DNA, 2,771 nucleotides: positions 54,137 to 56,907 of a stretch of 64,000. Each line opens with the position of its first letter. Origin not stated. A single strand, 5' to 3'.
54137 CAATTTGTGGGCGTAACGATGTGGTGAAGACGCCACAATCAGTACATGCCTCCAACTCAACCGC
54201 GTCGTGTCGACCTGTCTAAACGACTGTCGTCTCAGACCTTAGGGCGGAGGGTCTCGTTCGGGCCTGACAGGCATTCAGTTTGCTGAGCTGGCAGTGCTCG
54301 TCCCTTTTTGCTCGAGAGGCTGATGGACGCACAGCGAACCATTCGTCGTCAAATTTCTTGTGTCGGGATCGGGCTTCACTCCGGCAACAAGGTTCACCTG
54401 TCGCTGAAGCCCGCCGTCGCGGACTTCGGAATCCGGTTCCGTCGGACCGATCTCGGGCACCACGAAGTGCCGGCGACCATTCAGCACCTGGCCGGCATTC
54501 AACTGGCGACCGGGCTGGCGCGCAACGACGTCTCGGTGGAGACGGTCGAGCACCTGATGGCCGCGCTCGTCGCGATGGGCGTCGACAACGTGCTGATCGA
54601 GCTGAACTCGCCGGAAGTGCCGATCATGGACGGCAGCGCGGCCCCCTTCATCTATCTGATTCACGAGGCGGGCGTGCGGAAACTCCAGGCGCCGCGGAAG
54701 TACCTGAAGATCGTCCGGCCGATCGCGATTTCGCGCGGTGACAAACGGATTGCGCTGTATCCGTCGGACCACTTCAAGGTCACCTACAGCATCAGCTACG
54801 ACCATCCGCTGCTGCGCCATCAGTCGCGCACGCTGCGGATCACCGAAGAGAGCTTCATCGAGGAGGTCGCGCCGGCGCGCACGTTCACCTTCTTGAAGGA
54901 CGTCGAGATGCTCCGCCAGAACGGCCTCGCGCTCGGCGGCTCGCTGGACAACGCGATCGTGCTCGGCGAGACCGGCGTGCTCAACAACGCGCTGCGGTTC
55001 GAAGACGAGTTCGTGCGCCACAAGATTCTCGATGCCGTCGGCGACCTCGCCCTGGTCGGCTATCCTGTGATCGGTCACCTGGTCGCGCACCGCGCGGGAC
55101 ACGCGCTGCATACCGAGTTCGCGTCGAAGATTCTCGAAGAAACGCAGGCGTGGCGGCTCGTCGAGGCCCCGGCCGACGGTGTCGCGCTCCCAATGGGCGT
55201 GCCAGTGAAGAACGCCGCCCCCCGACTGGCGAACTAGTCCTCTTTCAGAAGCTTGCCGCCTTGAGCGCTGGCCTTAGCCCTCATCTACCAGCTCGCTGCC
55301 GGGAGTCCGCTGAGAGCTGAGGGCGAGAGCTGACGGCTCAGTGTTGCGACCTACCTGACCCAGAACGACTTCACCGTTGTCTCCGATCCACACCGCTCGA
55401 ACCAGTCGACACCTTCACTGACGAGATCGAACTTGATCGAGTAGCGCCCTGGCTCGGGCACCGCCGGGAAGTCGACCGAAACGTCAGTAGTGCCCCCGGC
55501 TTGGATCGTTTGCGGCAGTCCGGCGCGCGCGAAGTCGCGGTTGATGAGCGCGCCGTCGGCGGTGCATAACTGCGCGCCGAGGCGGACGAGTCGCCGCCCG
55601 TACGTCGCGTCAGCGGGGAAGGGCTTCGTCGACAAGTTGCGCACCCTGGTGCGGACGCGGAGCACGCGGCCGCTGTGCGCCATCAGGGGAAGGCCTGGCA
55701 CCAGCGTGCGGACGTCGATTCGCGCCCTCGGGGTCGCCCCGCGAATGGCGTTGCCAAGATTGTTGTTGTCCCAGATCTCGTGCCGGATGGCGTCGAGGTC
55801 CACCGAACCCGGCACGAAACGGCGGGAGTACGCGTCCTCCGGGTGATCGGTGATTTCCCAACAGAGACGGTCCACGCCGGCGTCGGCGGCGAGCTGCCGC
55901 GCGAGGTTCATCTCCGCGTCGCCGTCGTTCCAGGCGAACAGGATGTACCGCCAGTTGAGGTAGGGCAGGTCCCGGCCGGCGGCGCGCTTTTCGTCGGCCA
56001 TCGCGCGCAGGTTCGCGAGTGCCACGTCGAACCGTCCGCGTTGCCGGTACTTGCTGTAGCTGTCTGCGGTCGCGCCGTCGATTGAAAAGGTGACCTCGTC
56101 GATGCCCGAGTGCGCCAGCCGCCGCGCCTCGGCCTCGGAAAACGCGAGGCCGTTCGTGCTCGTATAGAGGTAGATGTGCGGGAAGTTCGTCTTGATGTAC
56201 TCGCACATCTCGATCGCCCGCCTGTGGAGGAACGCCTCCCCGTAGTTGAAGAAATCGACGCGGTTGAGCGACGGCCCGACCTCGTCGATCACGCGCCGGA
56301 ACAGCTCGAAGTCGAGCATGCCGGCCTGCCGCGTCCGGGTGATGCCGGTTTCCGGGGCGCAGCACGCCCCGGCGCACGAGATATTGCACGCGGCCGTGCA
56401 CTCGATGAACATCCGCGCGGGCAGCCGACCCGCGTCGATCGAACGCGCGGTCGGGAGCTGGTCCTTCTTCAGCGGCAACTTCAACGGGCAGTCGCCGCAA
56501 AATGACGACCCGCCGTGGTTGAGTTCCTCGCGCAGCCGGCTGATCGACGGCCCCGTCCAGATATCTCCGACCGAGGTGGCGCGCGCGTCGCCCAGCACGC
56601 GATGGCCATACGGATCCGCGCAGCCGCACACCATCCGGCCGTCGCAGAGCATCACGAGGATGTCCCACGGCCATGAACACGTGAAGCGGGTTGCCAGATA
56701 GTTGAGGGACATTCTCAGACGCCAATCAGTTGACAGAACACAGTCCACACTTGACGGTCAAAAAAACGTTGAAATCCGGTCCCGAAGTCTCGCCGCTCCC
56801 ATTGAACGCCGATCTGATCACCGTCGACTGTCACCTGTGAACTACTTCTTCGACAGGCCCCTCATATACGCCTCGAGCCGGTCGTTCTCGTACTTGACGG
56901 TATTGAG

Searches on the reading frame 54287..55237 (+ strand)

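Call 74: search_protein_families(library=pfam, proteins=[window:54287-55237:+], max_evalue=0.001)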
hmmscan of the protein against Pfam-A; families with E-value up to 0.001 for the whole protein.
window:54287-55237:+ (316 aa): 1 family
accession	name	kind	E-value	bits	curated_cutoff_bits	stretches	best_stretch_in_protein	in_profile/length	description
PF03331.19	LpxC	-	5.4e-108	361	27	1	16-283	1-267/268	UDP-3-O-acyl N-acetylglycosamine deacetylase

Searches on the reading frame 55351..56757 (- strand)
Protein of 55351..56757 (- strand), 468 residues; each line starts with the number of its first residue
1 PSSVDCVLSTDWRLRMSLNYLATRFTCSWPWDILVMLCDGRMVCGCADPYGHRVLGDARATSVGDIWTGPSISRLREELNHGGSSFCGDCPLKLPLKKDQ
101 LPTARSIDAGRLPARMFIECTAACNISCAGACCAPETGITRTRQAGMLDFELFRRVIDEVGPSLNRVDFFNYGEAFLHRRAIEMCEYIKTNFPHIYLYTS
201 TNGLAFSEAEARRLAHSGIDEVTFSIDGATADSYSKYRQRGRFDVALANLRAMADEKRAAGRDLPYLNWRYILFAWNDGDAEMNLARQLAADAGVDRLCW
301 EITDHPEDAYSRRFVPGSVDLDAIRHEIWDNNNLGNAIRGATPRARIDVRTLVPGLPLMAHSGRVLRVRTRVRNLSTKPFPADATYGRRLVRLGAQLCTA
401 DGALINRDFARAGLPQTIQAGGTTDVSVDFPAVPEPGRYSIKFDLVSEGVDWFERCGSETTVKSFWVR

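Call 68: search_protein_families(library=pfam, proteins=[window:55351-56757:-], max_evalue=0.001)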
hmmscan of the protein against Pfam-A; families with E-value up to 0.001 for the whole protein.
window:55351-56757:- (468 aa): 2 families
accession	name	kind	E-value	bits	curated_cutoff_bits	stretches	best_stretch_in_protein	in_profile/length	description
PF04055.27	Radical_SAM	-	1e-08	35.9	29.5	1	119-255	2-138/166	Radical SAM superfamily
PF13186.11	SPASM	-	2.9e-07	31.1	21.5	1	27-91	1-67/67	Iron-sulfur cluster-binding domain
